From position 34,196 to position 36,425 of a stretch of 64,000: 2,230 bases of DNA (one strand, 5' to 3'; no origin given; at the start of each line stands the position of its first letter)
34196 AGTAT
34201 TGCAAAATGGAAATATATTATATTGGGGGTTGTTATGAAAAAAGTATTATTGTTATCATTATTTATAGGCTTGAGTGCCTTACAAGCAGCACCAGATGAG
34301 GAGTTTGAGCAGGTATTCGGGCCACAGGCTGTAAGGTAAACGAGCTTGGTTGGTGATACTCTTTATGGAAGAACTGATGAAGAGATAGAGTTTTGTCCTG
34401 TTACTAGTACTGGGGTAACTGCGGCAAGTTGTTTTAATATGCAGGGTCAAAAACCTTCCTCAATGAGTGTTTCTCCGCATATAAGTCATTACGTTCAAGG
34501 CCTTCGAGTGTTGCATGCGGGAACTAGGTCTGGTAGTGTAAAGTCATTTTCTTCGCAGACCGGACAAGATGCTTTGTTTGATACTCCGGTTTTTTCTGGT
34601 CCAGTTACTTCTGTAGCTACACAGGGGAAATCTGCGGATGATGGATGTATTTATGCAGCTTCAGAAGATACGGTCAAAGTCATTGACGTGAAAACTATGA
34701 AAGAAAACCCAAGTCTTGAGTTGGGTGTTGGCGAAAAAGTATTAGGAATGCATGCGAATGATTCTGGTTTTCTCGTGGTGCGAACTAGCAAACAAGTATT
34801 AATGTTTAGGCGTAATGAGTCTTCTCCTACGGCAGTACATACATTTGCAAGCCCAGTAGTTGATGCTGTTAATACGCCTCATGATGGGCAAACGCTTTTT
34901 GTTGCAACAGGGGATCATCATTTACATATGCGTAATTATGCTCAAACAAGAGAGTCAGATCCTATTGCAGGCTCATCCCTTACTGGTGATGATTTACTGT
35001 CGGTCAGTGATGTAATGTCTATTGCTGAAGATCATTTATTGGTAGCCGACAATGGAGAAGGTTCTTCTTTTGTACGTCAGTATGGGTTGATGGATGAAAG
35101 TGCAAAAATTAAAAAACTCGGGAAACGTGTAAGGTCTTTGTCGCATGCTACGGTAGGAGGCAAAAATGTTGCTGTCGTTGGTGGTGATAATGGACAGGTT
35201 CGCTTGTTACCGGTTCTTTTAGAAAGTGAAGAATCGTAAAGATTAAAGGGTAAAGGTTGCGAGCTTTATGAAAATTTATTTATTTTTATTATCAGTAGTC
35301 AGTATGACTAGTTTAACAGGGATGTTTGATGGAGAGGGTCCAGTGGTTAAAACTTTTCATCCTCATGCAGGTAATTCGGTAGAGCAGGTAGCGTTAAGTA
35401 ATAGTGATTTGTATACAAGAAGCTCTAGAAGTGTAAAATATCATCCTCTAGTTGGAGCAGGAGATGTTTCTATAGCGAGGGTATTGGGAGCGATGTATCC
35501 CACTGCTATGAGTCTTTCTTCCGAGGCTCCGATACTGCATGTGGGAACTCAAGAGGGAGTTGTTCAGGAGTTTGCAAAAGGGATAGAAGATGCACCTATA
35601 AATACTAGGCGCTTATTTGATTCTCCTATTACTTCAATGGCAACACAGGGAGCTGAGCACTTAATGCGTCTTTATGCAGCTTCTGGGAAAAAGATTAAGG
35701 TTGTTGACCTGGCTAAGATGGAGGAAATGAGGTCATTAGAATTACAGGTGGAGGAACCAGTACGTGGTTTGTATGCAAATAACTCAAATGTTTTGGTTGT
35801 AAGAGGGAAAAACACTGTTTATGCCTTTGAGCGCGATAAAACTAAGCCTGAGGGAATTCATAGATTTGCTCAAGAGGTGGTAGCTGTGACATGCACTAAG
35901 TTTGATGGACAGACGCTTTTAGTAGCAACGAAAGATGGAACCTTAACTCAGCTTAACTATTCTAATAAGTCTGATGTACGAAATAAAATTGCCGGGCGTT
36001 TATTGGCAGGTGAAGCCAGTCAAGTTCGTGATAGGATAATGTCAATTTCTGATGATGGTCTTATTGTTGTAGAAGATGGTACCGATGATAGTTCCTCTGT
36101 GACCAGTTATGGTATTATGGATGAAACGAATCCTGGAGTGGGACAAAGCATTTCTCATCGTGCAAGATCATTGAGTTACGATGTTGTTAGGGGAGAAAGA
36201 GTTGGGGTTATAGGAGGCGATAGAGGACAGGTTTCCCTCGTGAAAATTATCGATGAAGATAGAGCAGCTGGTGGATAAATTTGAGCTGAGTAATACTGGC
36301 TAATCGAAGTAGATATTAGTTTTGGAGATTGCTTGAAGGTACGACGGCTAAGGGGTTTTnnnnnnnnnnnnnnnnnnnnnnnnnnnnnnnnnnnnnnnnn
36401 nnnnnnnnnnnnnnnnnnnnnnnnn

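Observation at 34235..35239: In-frame TAA uncouples the signal peptide from a beta-propeller paralog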

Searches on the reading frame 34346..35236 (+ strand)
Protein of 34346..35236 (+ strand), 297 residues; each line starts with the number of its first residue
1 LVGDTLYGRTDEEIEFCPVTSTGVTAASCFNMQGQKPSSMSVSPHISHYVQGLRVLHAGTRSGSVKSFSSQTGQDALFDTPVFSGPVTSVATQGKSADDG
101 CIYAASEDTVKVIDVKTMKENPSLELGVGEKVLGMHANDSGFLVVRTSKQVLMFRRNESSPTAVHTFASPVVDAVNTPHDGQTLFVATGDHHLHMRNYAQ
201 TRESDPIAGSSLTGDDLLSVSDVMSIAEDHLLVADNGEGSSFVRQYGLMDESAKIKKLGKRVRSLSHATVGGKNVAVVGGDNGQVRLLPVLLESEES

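Call 9: search_protein_families(library=pfam, proteins=[window:34346-35236:+], max_evalue=0.01)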
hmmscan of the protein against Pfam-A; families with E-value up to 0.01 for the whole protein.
window:34346-35236:+ (297 aa): 3 families
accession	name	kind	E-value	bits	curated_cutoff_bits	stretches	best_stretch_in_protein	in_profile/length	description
PF24817.1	WD40_WDHD1_1st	-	8.2e-06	25.6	109.9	0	125-204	42-121/291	WDHD1 first WD40 domain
PF25172.1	Beta-prop_WDR3_2nd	-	0.0038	16.9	140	0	96-205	8-116/293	WDR3 second beta-propeller domain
PF25174.1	Beta-prop_THOC3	-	0.0044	16.5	305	1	84-204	46-164/272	THOC3 beta-propeller domain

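Call 10: search_protein_families(library=ncbifam, proteins=[window:34346-35236:+], max_evalue=0.01)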
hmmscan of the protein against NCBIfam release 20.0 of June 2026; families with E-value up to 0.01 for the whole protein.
window:34346-35236:+ (297 aa): 0 families

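Call 17: find_related_loci(query=A3, collection=genome_contigs, flank=6000)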
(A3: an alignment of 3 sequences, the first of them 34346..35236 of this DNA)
Query A3 (297 aa) in genome_contigs; peptide patterns used: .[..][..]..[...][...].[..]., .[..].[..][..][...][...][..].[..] (x = any residue, [..] = any of these).
67 stretches matched a pattern, but none encodes a relative of the query by tblastn (E <= 1e-3).

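Call 21: search_protein_representatives(alignment_id=A3)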
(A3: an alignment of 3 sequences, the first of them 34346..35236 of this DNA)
Query: 3 sequences, 329 profile positions. Proteins with E-value up to 0.001 (for the whole library): 73; up to 1e-10: 5; up to 1e-30: 3. The best 73 are listed.
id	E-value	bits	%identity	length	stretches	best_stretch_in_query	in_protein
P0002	8.8e-159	544.4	-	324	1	13-329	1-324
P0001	1.7e-135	467.8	-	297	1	37-327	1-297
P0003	5.7e-81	288.6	-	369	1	1-327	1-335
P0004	3.3e-11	59.3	-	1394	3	74-226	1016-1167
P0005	5.6e-11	58.6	-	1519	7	134-229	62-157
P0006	8.0e-10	54.8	-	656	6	168-230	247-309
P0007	8.3e-10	54.7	-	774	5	286-322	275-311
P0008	3.2e-09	52.8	-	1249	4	126-230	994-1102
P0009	4.4e-09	52.3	-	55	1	1-38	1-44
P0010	2.0e-08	50.2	-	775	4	166-230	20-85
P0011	8.0e-08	48.2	-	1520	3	77-225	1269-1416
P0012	1.5e-07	47.3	-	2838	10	170-230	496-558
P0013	2.9e-07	46.4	-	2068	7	112-237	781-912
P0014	9.8e-07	44.6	-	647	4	162-224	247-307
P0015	1.0e-06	44.6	-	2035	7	175-226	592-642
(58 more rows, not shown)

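Call 24: find_encoding_contigs(protein=P0003, flank=5000)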
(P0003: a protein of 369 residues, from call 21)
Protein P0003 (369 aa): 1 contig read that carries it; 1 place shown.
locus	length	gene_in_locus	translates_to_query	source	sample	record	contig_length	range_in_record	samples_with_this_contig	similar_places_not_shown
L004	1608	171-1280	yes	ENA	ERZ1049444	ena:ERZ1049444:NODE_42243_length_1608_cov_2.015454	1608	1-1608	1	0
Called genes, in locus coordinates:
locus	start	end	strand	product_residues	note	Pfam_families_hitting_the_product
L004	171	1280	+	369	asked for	-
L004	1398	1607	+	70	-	?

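Call 28: find_related_loci(query=A4, collection=metagenome_contigs, flank=6000)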
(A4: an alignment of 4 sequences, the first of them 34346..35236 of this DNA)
Query A4 (297 aa) in metagenome_contigs; peptide patterns used: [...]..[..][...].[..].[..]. (x = any residue, [..] = any of these).
240 stretches matched a pattern; 1 encode a relative of the query (tblastn E <= 1e-3); 1 distinct loci.
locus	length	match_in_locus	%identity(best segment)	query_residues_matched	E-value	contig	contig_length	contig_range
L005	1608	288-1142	26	1-290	4e-16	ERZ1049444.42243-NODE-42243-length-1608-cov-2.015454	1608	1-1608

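Call 53: predict_structure(alignment_id=A4)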
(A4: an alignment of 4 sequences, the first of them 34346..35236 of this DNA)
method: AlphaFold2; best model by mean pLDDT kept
length: 297 residues; sequences in the alignment: 4
mean_pLDDT: 71.3   pTM: 0.75
mean pLDDT of the five models: 71.3, 64.2, 61.8, 60.6, 60.4
residues with pLDDT >= 90: 51; 70-90: 116; 50-70: 90; < 50: 40
segments of 3 or more residues with pLDDT < 50: 200-223, 247-255, 293-297
pLDDT, mean of each block of 10 residues (from residue 1): 75 76 60 79 67 81 88 78 93 64 93 88 89 86 90 85 86 75 73 63 33 34 57 63 53 53 69 71 67 43
secondary structure, 60 per line:
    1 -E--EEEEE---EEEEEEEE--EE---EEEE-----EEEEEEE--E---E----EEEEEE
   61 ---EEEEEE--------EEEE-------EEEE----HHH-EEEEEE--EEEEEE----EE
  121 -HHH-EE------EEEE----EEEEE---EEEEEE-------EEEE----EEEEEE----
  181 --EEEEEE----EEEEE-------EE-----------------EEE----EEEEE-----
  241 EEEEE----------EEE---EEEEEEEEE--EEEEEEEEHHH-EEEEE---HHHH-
elements in order: E5-9 E13-20 E28-31 E37-43 E55-60 E64-69 E78-81 E89-92 E101-106 E109-114 E134-137 E142-146 E150-155 E163-166 E171-176 E183-188 E193-197 E224-226 E231-235 E241-245 E256-258 E262-270 E273-280 E285-289 H293-296

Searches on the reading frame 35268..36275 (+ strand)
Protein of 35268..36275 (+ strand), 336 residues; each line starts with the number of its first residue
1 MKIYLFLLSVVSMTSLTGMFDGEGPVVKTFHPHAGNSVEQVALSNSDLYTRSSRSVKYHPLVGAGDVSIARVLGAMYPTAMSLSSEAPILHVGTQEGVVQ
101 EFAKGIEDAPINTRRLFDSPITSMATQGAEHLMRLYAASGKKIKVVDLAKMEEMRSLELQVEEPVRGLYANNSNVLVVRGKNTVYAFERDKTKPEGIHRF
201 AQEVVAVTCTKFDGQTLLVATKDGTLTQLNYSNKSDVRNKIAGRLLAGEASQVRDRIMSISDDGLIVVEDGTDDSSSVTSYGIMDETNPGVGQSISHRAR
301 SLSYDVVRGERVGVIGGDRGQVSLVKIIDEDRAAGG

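Call 9: search_protein_families(library=pfam, proteins=[window:35268-36275:+], max_evalue=0.01)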
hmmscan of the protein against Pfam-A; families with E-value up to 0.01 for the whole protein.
window:35268-36275:+ (336 aa): 9 families
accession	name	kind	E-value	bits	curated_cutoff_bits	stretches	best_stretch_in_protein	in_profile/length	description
PF24817.1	WD40_WDHD1_1st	-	1.6e-05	24.7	109.9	1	150-268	34-154/291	WDHD1 first WD40 domain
PF24807.1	WD40_CDC20-Fz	-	2e-05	24.5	200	1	172-275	19-124/292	CDC20/Fizzy WD40 domain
PF25174.1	Beta-prop_THOC3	-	0.0017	17.8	305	1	137-238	65-165/272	THOC3 beta-propeller domain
PF23743.1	Beta-prop_BBS7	-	0.0018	18.1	27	1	91-234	16-160/299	BBS7 beta-propeller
PF25171.1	Beta-prop_WDR36-Utp21_1st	-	0.0023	17.8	80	1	117-237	26-143/266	WDR36/Utp21 first beta-propeller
PF24796.1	WDR55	-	0.0025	17.4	200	1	81-234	13-169/296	WDR55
PF23775.1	Beta-prop_RIG_2nd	-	0.0037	17.1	80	0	136-235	54-150/278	RIG second beta-propeller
PF16755.11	Beta-prop_NUP159_NUP214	-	0.0064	16.2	29.6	1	129-241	69-185/366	NUP159/214 beta propeller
PF23726.1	Beta-prop_RSE1_2nd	-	0.0085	15.8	30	0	142-213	88-162/327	RSE1/DDB1/CPSF1 second beta-propeller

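Call 10: search_protein_families(library=ncbifam, proteins=[window:35268-36275:+], max_evalue=0.01)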
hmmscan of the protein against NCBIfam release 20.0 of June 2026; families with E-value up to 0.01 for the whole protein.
window:35268-36275:+ (336 aa): 1 family
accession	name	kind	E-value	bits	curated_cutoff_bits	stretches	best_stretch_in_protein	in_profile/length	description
NF053768.1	CIS12_fam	equivalog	0.00099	17.9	860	1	142-275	109-242/715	CIS12 family contractile injection system protein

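Call 36: predict_structure(alignment_id=A5)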
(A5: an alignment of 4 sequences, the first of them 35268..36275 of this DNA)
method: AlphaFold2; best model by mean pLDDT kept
length: 336 residues; sequences in the alignment: 4
mean_pLDDT: 77.9   pTM: 0.79
mean pLDDT of the five models: 77.9, 77.6, 77.4, 77.3, 73.6
residues with pLDDT >= 90: 107; 70-90: 141; 50-70: 52; < 50: 36
segments of 3 or more residues with pLDDT < 50: 1-24, 249-253, 331-336
pLDDT, mean of each block of 10 residues (from residue 1): 33 31 59 91 86 91 65 87 83 96 77 94 85 88 92 90 94 86 91 90 86 76 81 58 53 69 79 83 66 85 82 89 79 41
secondary structure, 60 per line:
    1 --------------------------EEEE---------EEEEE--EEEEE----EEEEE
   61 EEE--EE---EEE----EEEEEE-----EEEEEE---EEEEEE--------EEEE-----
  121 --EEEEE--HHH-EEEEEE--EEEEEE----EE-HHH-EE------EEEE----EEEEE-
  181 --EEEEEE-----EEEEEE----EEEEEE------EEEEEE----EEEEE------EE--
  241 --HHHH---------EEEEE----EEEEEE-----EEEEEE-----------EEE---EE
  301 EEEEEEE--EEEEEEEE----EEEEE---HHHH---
elements in order: E27-30 E40-44 E47-51 E56-63 E71-73 E78-83 E89-94 E98-103 E112-115 E123-127 E134-139 E142-147 E167-170 E175-179 E183-188 E194-199 E204-209 E216-221 E226-230 H243-246 E256-260 E265-270 E276-281 E293-295 E299-307 E310-317 E322-326 H330-333

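Call 37: list_cluster_members(proteins=[P0001, window:35268-36275:+, window:36360-37433:+, window:34235-34336:+, window:38554-40188:+, window:33474-34076:+])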
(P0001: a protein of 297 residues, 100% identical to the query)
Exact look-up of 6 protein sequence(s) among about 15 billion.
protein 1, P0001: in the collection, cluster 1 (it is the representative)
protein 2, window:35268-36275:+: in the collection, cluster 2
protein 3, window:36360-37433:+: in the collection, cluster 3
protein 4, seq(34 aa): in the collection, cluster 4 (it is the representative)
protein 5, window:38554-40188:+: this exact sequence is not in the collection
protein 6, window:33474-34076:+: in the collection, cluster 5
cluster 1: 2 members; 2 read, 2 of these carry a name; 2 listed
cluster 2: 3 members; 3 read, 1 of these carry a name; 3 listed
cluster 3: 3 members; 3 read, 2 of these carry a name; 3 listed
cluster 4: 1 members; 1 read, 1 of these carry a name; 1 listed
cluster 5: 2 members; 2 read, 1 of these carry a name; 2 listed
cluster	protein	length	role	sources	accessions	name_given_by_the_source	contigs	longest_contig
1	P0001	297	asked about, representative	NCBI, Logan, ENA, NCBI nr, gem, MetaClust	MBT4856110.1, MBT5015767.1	hypothetical protein HOM50_05145 [bacterium] | hypothetical protein [bacterium] | \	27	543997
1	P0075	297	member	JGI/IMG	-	hypothetical protein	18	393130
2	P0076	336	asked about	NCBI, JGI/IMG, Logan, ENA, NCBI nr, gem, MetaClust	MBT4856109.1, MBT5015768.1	hypothetical protein HOM50_05150 [bacterium] | hypothetical protein | hypothetical protein [bacterium]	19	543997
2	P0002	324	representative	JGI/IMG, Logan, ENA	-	-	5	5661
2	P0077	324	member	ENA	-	-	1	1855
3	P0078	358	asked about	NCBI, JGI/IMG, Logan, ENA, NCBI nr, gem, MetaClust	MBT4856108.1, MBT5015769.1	hypothetical protein HOM50_05155 [bacterium] | hypothetical protein | hypothetical protein [bacterium]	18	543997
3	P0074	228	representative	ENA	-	-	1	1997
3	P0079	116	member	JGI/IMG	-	hypothetical protein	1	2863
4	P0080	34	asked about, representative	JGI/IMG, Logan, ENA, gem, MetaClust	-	hypothetical protein | \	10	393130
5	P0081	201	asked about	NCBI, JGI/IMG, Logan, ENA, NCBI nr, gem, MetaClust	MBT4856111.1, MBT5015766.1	hypothetical protein HOM50_05140 [bacterium] | hypothetical protein | hypothetical protein [bacterium]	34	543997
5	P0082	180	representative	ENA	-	-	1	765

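Call 39: find_encoding_contigs(protein=P0075, flank=3000, max_places=10)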
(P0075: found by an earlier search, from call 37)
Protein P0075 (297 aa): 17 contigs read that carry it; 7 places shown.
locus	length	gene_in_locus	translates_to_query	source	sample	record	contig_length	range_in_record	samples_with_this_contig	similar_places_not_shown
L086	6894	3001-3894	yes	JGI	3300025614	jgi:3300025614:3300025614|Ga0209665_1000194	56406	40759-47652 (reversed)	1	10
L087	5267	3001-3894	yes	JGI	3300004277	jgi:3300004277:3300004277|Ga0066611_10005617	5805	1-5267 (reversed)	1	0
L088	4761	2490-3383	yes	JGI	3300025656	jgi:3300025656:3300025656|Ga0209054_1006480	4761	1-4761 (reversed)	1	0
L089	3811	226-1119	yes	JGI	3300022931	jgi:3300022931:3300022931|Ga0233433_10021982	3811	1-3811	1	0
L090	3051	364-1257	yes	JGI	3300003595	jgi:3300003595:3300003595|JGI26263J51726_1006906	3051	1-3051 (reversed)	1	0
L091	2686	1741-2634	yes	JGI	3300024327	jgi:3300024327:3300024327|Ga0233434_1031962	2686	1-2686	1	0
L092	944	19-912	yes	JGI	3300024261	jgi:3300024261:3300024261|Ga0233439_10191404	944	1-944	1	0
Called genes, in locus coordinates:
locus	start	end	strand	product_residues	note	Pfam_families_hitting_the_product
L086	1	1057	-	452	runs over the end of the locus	PF00266:Aminotran_5, PF01053:Cys_Met_Meta_PP (weak), PF01041:DegT_DnrJ_EryC1 (weak)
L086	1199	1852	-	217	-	PF00834:Ribul_P_3_epim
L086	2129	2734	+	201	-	-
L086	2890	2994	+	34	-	-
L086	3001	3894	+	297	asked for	PF24817:WD40_WDHD1_1st (faint)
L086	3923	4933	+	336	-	PF24817:WD40_WDHD1_1st (faint)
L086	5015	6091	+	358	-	-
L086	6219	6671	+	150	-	PF00903:Glyoxalase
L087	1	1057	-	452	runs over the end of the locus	PF00266:Aminotran_5, PF01053:Cys_Met_Meta_PP (weak), PF01041:DegT_DnrJ_EryC1 (weak)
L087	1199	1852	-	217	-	PF00834:Ribul_P_3_epim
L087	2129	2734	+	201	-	-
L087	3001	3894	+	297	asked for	PF24817:WD40_WDHD1_1st (faint)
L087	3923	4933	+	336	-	PF24817:WD40_WDHD1_1st (faint)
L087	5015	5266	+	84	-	?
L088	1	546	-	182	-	?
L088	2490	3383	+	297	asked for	PF24817:WD40_WDHD1_1st (faint)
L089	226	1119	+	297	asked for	PF24817:WD40_WDHD1_1st (faint)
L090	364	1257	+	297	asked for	PF24817:WD40_WDHD1_1st (faint)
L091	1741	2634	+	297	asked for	PF24817:WD40_WDHD1_1st (faint)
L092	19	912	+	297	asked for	PF24817:WD40_WDHD1_1st (faint)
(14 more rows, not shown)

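Call 43: fold_search(model_id=the predicted structure, library=pdb)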
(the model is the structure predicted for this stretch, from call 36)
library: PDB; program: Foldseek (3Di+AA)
matches with E <= 10: 1963; with E <= 0.001: 1806
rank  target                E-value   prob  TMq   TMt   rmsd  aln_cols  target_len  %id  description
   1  8bb4_Q                3.4e-13  1.00  0.67  0.75   4.9       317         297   13  Structure of human WDR5 and pVHL:ElonginC:ElonginB bound to PROTAC with C3 linker (released 2022-11-09)
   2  4cy3_A                3.7e-13  1.00  0.67  0.73   5.0       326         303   13  Crystal structure of the NSL1-WDS complex. (released 2014-05-14)
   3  7bed_A                4.5e-13  1.00  0.68  0.74   4.7       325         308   12  X-ray structure of WDR5 bound to the WDR5 win motif peptide (released 2021-12-08)
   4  2h68_B                5.5e-13  1.00  0.68  0.74   4.8       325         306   13  Histone H3 recognition and presentation by the WDR5 module of the MLL1 complex (released 2006-07-04)
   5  9jwv_A                6.7e-13  1.00  0.67  0.73   4.9       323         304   13  Structure of WDR5 Y191F in complex with WIN motif containing Kif2A (released 2025-05-21)
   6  4gm8_B                8.1e-13  1.00  0.69  0.76   4.5       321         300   13  Crystal structure of human WD repeat domain 5 with compound MM-102 (released 2013-07-31)
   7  4gmb_A                1.0e-12  1.00  0.71  0.77   4.5       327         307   12  Crystal structure of human WD repeat domain 5 with compound MM-402 (released 2014-02-19)
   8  6ucs_B                1.0e-12  1.00  0.68  0.74   4.8       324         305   13  Discovery and Structure-Based optimization of potent and selective WDR5 inhibitors containing a dihydroisoquinolinone  (released 2020-01-01)
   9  3n0e                  1.1e-12  1.00  0.67  0.71   4.8       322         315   13  Crystal structure of WDR5 mutant (W330Y) (released 2010-10-20)
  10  2h9l                  1.1e-12  1.00  0.68  0.70   7.6       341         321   13  WDR5delta23 (released 2006-08-01)
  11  3mxx                  1.2e-12  1.00  0.68  0.72   4.8       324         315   13  Crystal structure of WDR5 mutant (S62A) (released 2010-10-20)
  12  4cy5_A                1.3e-12  1.00  0.68  0.75   4.6       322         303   13  Crystal structure of the NSL1-WDS-NSL2 complex. (released 2014-05-14)
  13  4cy1_B                1.3e-12  1.00  0.68  0.75   4.8       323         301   13  Crystal structure of the KANSL1-WDR5 complex. (released 2014-05-14)
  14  8bb5_D                1.3e-12  1.00  0.68  0.73   5.9       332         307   12  Structure of human WDR5 and pVHL:ElonginC:ElonginB bound to PROTAC with Aryl linker (released 2022-11-09)
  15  3n0d                  1.5e-12  1.00  0.69  0.73   4.6       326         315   12  Crystal structure of WDR5 mutant (W330F) (released 2010-10-20)
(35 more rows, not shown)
